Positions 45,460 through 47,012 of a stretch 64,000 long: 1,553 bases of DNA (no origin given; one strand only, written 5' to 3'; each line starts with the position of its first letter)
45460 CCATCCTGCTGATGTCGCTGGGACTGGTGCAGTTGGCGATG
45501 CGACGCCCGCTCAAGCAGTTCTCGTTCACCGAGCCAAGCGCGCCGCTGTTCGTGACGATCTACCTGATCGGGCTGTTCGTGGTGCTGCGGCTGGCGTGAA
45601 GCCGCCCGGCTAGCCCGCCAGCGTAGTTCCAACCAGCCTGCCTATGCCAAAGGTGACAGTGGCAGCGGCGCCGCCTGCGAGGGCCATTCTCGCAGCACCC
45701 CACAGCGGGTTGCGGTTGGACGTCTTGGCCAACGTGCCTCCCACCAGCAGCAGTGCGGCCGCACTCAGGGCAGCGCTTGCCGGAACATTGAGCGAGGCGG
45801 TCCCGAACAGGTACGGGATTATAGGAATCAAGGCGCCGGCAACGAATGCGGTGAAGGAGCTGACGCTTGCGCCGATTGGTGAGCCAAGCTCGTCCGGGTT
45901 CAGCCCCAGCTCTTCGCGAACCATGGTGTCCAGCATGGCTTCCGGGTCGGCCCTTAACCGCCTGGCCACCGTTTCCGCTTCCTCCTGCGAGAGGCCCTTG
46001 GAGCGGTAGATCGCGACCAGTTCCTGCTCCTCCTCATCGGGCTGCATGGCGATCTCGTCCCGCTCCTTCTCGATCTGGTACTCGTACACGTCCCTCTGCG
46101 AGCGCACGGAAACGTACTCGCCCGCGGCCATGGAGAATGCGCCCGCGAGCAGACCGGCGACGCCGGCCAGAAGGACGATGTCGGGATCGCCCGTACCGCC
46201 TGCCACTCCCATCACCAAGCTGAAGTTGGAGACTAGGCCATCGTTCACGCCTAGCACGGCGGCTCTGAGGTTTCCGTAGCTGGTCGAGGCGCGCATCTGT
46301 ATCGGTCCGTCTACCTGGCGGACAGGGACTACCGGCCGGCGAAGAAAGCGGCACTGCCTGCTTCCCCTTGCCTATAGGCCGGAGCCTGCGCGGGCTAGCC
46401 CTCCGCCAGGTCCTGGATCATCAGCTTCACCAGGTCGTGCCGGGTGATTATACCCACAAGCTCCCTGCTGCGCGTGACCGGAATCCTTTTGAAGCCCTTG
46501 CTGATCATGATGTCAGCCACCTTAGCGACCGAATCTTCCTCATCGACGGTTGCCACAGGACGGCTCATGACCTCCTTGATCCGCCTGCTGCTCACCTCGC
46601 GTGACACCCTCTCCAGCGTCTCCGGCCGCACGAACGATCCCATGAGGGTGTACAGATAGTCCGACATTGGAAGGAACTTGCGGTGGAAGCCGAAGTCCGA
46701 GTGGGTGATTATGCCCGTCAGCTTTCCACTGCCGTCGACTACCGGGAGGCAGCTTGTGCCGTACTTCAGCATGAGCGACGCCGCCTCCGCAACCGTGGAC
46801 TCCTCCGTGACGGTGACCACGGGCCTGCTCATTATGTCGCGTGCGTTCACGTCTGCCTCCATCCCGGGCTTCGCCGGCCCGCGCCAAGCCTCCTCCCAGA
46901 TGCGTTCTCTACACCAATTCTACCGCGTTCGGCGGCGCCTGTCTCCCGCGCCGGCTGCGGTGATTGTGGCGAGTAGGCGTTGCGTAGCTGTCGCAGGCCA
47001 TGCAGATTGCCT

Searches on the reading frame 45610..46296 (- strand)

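Call 43: search_protein_families(library=pfam, proteins=[window:45610-46296:-], max_evalue=0.0001)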
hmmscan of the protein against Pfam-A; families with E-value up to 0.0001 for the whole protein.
window:45610-46296:- (228 aa): 1 family
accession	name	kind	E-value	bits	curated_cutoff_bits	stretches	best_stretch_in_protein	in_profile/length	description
PF01988.24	VIT1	-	4.3e-74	249.4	28.1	1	10-220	1-214/214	VIT family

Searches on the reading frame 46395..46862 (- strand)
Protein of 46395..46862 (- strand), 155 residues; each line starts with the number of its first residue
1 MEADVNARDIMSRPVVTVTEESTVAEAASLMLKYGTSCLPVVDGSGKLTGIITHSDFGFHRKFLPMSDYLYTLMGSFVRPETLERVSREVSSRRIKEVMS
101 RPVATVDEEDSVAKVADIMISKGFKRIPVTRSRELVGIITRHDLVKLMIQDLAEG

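Call 43: search_protein_families(library=pfam, proteins=[window:46395-46862:-], max_evalue=0.0001)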
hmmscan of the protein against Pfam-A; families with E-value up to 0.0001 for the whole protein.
window:46395-46862:- (155 aa): 1 family
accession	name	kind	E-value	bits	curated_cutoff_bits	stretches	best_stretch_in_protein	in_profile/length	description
PF00571.33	CBS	-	2.7e-35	120.9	24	2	7-56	1-50/57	CBS domain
